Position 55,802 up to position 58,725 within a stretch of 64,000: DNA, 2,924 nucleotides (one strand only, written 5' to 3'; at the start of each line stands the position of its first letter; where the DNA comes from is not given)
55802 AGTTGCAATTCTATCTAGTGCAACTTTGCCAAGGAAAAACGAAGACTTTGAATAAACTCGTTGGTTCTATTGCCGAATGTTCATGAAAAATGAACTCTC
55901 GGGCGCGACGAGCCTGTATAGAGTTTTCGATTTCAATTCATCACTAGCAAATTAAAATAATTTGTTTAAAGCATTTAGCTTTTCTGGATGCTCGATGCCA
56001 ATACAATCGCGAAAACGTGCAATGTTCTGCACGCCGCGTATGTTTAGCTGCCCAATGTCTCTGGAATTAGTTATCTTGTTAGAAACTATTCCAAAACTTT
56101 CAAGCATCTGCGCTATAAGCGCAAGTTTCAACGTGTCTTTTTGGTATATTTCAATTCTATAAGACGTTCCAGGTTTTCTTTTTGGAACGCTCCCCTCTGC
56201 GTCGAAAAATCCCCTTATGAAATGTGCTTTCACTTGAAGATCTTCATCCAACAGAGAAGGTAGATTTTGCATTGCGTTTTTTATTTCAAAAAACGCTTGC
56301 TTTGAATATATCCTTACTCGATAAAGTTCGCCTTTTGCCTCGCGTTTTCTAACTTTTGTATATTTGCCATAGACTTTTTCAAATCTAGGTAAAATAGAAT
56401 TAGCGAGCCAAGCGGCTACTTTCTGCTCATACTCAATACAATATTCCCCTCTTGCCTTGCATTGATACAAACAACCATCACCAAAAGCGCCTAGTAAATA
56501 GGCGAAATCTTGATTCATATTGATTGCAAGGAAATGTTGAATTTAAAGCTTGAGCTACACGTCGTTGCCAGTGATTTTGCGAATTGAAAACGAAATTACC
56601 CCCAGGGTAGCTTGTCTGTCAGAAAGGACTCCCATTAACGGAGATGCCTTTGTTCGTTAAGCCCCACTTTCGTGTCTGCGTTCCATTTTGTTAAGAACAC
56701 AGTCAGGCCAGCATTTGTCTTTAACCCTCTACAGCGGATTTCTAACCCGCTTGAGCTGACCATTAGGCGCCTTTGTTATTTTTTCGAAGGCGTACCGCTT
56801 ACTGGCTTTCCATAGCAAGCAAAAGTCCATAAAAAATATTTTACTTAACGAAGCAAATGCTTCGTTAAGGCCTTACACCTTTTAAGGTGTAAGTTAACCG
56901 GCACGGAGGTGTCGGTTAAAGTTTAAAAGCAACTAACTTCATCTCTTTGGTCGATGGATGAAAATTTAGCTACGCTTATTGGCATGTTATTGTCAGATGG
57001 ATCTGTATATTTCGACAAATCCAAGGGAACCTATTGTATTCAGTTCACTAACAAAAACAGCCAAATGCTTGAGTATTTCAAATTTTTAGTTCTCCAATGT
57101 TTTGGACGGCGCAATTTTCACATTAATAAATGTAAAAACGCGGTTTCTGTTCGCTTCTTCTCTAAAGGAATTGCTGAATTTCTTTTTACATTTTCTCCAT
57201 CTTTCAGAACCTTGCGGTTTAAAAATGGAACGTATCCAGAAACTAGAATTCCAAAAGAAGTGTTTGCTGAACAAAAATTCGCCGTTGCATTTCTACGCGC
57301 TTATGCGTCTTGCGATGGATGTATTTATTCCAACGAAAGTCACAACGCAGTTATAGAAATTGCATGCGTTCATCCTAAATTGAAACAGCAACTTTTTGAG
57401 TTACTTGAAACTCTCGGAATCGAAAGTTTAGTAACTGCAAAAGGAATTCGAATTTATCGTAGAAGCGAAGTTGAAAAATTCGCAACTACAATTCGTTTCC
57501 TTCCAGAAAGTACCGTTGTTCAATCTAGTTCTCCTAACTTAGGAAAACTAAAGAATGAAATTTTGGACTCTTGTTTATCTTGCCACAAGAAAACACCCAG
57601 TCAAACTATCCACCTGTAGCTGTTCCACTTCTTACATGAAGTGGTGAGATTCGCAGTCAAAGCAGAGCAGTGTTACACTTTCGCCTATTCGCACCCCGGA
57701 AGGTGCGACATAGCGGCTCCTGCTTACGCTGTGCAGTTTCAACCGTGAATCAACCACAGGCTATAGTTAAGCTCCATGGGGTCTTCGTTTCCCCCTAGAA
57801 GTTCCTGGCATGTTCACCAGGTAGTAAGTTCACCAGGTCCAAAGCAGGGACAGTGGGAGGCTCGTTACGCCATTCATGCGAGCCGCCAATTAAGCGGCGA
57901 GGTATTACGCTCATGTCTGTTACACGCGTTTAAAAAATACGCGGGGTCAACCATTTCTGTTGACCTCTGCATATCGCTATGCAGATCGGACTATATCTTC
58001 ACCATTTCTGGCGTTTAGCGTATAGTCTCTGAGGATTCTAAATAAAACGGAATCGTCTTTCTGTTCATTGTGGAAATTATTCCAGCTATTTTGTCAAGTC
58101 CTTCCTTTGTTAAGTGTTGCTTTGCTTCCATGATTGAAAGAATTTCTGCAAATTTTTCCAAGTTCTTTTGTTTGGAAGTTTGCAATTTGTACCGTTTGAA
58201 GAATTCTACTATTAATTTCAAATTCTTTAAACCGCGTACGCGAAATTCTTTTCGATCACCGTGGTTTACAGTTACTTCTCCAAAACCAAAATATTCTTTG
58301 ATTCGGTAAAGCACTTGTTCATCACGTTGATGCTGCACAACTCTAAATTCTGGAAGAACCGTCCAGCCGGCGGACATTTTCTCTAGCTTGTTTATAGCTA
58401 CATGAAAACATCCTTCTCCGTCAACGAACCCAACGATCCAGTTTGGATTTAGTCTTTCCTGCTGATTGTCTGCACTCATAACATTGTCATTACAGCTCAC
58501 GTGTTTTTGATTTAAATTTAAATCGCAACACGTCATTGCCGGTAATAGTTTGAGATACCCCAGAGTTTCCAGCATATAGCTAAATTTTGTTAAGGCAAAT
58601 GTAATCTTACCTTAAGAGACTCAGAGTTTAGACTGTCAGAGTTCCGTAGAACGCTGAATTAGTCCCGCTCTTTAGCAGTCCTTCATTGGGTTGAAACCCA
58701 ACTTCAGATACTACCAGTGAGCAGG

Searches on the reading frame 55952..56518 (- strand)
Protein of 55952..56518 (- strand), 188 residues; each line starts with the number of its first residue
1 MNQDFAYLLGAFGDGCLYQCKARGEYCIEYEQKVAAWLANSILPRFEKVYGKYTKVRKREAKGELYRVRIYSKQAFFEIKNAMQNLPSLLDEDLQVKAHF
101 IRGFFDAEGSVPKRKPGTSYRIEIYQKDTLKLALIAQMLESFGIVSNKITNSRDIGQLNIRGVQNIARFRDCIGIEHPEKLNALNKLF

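Call 81: search_protein_families(library=pfam, proteins=[window:55952-56518:-], max_evalue=0.001)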
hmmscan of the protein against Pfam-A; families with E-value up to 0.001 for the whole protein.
window:55952-56518:- (188 aa): 2 families
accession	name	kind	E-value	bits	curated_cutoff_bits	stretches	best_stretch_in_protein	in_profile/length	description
PF14528.11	LAGLIDADG_3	-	7.8e-16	58.5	22.5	1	96-174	2-82/82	LAGLIDADG-like domain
PF14527.11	LAGLIDADG_WhiA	-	1.8e-06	28.4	23.2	1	99-174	3-75/93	WhiA LAGLIDADG-like domain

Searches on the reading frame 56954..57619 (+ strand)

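Call 81: search_protein_families(library=pfam, proteins=[window:56954-57619:+], max_evalue=0.001)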
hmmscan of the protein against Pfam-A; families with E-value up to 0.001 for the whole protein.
window:56954-57619:+ (221 aa): 2 families
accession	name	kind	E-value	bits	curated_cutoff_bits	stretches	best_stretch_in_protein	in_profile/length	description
PF14528.11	LAGLIDADG_3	-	6.6e-16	58.8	22.5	2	110-180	3-81/82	LAGLIDADG-like domain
PF03161.18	LAGLIDADG_2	-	9.6e-06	26.1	25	1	8-164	4-153/168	LAGLIDADG DNA endonuclease family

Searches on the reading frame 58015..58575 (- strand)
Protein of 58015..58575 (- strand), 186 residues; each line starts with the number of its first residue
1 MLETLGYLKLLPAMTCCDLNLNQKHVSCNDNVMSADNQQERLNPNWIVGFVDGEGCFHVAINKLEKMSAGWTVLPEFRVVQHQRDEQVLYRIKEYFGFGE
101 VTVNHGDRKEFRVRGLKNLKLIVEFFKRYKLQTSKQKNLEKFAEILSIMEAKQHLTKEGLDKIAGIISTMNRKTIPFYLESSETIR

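Call 81: search_protein_families(library=pfam, proteins=[window:58015-58575:-], max_evalue=0.001)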
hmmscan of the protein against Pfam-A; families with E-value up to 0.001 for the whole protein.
window:58015-58575:- (186 aa): 1 family
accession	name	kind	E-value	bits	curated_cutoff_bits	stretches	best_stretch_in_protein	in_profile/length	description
PF00961.24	LAGLIDADG_1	-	3e-26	92.7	23.1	1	47-145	1-101/102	LAGLIDADG endonuclease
